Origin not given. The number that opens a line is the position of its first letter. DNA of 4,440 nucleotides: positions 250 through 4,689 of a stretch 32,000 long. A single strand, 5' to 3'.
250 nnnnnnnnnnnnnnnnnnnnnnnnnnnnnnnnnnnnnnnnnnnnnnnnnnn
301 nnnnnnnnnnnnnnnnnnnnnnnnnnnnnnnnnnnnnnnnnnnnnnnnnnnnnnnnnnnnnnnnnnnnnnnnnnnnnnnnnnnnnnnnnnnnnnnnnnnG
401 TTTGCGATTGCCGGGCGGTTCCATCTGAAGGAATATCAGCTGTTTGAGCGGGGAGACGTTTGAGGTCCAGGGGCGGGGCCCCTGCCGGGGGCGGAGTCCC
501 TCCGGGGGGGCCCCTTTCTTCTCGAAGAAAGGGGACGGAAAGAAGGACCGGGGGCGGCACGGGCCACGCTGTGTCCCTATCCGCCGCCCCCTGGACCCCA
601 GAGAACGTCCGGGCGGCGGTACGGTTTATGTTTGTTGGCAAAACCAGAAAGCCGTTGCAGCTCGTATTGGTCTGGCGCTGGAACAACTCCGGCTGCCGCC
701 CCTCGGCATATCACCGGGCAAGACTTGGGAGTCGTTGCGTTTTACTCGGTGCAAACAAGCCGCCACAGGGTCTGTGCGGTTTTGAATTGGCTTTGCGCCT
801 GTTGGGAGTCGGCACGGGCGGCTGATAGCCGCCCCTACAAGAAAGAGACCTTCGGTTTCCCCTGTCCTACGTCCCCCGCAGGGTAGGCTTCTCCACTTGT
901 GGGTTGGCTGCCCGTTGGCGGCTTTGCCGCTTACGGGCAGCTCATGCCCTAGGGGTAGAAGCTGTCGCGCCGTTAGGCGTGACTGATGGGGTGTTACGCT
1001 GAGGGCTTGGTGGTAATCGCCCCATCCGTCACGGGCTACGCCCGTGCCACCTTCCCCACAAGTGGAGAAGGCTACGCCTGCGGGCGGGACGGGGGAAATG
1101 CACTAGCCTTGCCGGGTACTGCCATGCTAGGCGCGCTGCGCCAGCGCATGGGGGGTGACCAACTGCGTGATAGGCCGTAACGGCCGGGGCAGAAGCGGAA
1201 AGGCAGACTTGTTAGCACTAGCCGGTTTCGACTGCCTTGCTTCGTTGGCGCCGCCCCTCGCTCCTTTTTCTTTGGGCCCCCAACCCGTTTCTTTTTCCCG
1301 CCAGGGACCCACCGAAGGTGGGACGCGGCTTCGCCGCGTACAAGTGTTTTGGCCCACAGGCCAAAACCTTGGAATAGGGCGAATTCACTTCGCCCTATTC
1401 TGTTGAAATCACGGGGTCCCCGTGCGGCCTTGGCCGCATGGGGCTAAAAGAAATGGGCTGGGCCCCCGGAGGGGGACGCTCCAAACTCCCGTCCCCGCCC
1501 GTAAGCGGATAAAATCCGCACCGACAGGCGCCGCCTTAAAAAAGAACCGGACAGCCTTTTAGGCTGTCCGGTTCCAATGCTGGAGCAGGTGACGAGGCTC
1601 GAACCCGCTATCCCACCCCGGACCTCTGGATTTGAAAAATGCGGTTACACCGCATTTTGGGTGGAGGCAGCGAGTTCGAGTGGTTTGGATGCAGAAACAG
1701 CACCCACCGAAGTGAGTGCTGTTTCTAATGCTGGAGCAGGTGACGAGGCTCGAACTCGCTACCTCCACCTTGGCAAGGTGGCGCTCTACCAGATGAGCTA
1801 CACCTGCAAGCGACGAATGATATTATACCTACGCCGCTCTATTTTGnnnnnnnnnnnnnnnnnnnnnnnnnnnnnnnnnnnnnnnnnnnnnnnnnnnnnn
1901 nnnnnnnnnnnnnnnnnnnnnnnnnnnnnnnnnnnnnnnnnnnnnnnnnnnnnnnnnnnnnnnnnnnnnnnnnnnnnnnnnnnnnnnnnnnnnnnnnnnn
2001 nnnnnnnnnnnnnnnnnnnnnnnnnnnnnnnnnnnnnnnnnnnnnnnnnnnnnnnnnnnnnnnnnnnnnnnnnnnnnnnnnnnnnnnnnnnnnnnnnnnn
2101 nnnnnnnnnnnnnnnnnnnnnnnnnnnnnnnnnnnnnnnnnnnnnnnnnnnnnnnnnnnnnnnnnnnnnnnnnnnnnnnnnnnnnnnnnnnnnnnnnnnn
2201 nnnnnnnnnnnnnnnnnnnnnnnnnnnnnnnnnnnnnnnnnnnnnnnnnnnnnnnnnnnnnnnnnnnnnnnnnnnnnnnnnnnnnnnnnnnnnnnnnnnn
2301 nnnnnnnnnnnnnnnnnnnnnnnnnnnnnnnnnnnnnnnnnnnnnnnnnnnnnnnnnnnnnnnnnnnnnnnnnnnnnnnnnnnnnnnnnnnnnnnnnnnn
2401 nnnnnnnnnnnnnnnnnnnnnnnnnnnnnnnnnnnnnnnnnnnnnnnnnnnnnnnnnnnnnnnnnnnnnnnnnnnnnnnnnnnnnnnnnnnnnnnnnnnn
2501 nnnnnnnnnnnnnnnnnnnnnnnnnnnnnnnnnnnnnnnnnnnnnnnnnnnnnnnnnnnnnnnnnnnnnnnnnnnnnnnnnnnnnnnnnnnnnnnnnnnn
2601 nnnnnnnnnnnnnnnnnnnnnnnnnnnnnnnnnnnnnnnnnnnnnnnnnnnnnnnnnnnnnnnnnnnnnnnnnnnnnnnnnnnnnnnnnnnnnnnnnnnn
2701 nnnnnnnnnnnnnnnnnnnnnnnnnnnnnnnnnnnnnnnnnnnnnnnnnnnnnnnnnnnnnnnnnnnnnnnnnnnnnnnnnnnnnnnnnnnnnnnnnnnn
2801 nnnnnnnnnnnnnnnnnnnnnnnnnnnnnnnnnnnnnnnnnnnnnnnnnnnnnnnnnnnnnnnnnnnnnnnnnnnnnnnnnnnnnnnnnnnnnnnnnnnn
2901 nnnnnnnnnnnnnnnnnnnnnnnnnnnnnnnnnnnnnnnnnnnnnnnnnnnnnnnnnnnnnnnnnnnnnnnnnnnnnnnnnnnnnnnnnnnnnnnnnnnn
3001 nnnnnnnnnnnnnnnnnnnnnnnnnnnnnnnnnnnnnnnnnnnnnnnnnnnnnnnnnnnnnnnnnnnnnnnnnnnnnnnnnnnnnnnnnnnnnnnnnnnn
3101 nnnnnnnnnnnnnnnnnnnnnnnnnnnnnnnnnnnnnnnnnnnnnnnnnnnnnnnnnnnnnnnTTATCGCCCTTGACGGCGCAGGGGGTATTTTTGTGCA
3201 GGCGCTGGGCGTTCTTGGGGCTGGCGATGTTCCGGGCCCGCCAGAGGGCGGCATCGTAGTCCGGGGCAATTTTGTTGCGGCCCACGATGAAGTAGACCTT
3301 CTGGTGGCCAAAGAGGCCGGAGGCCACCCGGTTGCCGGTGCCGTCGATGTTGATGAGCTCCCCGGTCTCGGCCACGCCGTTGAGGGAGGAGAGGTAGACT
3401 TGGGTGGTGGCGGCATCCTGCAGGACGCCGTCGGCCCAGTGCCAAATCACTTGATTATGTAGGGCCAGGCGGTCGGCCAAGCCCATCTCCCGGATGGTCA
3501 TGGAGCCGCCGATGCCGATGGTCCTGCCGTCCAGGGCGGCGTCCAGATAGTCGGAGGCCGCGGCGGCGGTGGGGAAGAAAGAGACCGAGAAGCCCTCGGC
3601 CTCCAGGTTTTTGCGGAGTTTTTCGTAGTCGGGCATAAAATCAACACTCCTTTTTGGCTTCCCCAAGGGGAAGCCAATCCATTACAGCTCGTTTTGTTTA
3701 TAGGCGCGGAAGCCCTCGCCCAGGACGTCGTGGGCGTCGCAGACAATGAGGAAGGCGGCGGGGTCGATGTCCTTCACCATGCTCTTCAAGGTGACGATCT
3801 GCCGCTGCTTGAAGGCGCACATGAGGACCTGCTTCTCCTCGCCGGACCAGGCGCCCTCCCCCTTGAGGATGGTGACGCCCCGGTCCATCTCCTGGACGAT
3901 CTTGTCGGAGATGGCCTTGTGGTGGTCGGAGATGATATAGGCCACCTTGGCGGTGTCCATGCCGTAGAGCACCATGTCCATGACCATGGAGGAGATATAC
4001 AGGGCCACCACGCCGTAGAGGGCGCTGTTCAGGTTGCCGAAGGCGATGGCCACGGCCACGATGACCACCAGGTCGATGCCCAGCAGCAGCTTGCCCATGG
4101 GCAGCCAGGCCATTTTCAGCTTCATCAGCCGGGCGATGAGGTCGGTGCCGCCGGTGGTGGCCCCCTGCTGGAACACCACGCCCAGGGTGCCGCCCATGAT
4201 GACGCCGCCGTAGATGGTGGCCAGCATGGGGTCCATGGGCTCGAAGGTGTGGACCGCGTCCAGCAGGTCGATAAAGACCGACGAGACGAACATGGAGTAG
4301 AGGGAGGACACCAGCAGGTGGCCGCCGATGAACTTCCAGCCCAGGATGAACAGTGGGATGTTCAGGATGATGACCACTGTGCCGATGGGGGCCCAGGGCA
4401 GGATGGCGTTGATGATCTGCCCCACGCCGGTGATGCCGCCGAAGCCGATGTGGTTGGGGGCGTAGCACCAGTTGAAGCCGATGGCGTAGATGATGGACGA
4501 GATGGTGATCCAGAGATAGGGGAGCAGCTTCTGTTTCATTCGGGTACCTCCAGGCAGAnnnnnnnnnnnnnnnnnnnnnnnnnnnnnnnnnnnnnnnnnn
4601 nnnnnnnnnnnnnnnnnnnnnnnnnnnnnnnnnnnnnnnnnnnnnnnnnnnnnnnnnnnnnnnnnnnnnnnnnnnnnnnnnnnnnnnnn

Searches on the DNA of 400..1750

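Call 24: search_rna_families(source=window, start=400, end=1750, threshold=evalue, max_evalue=5)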
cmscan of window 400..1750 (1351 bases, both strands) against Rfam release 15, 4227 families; matches with E-value up to 5: 13.
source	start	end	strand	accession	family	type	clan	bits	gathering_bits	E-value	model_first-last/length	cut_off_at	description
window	883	966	+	RF01033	mir-767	Gene; miRNA;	-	23.7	90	0.057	1-86/86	no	mir-767 microRNA precursor family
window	1693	1728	-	RF02398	sau-6072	Gene; sRNA;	-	22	50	0.14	1-53/53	no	Staphylococcus sRNA sau-6072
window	1365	1412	-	RF02066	STnc320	Gene; sRNA;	-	20.4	50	0.6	1-55/55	no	Salmonella enterica sRNA STnc320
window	540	601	-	RF03964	mir-H1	Gene; miRNA;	-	19.2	97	4.1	1-85/85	no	mir-H1 microRNA precursor family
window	579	659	+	RF00620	HCV_ARF_SL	Cis-reg;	-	18.8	42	1.3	1-136/136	no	Hepatitis C alternative reading frame stem-loop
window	520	602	-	RF00942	mir-1224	Gene; miRNA;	-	18.8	105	3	1-86/86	no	mir-1224 microRNA precursor family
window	1540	1577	-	RF04336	Plastid-petD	Intron;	-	18.2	65.5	1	1-47/47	no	Plastid-petD group II-D5 intron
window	506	549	+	RF00381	Antizyme_FSE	Cis-reg; frameshift_element;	-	17.8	40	1.2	1-59/59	no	Antizyme RNA frameshifting stimulation element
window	925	972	+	RF00740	mir-370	Gene; miRNA;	-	16.6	70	3.1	1-75/75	no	mir-370 microRNA precursor family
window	1534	1569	-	RF02996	int-alpA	Gene; sRNA;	-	16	35.8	2.8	1-71/71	no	int-alpA RNA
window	1297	1443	+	RF01752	psaA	Cis-reg;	-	14.4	50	1.3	24-149/197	no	psaA RNA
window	431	523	+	RF02353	BjrC68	Gene; sRNA;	-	12.5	39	4.8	1-82/82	no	Bradyrhizobiaceae sRNA BjrC68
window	902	949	+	RF01390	isrG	Gene; sRNA;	-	10.2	100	4.8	1-279/279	no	isrG Hfq binding RNA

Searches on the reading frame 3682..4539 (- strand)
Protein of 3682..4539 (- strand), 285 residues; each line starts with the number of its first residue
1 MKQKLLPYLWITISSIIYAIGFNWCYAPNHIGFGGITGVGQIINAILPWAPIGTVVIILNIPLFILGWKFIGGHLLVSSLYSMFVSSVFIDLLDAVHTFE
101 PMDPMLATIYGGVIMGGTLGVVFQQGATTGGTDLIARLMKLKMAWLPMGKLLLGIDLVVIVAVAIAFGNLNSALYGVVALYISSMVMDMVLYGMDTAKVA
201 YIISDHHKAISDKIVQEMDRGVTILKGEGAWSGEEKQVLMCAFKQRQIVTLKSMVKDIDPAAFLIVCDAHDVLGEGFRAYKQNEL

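Call 46: find_encoding_contigs(protein=window:3682-4539:-, flank=10000, max_places=4)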
Protein window:3682-4539:- (285 aa): 7 contigs read that carry it; 4 places shown.
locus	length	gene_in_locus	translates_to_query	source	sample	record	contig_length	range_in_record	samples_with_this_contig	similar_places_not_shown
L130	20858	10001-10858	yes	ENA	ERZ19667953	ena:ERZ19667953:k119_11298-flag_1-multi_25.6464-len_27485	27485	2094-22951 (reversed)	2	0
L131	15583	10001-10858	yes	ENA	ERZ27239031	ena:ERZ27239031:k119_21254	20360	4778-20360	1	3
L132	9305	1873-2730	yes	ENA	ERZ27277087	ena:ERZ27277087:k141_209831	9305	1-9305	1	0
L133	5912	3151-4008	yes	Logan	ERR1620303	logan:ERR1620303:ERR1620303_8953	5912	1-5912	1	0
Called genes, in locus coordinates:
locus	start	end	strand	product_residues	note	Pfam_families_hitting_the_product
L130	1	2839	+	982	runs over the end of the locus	PF07833:Cu_amine_oxidN1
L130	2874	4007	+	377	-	PF07833:Cu_amine_oxidN1, PF06889:DUF1266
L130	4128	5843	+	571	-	PF07833:Cu_amine_oxidN1, PF06889:DUF1266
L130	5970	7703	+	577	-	PF07833:Cu_amine_oxidN1, PF06889:DUF1266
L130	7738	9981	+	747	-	PF00521:DNA_topoisoIV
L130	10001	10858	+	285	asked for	PF02588:YitT_membrane, PF10035:DUF2179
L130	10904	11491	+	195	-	PF02589:LUD_dom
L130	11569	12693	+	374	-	-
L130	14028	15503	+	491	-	PF04055:Radical_SAM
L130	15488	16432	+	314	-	PF13191:AAA_16 (faint), PF00485:PRK, PF01656:CbiA (weak)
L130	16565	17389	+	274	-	PF02374:ArsA_ATPase (weak), PF10609:ParA, PF13614:AAA_31, PF00142:Fer4_NifH (weak), PF01656:CbiA, PF09140:MipZ (weak)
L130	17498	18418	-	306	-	-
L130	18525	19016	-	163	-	PF00583:Acetyltransf_1, PF13508:Acetyltransf_7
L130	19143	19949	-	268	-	PF05116:S6PP (faint), PF08282:Hydrolase_3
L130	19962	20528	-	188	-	PF12822:ECF_trnsprt, PF09515:Thia_YuaJ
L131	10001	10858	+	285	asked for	PF02588:YitT_membrane, PF10035:DUF2179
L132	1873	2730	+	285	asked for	PF02588:YitT_membrane, PF10035:DUF2179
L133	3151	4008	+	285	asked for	PF02588:YitT_membrane, PF10035:DUF2179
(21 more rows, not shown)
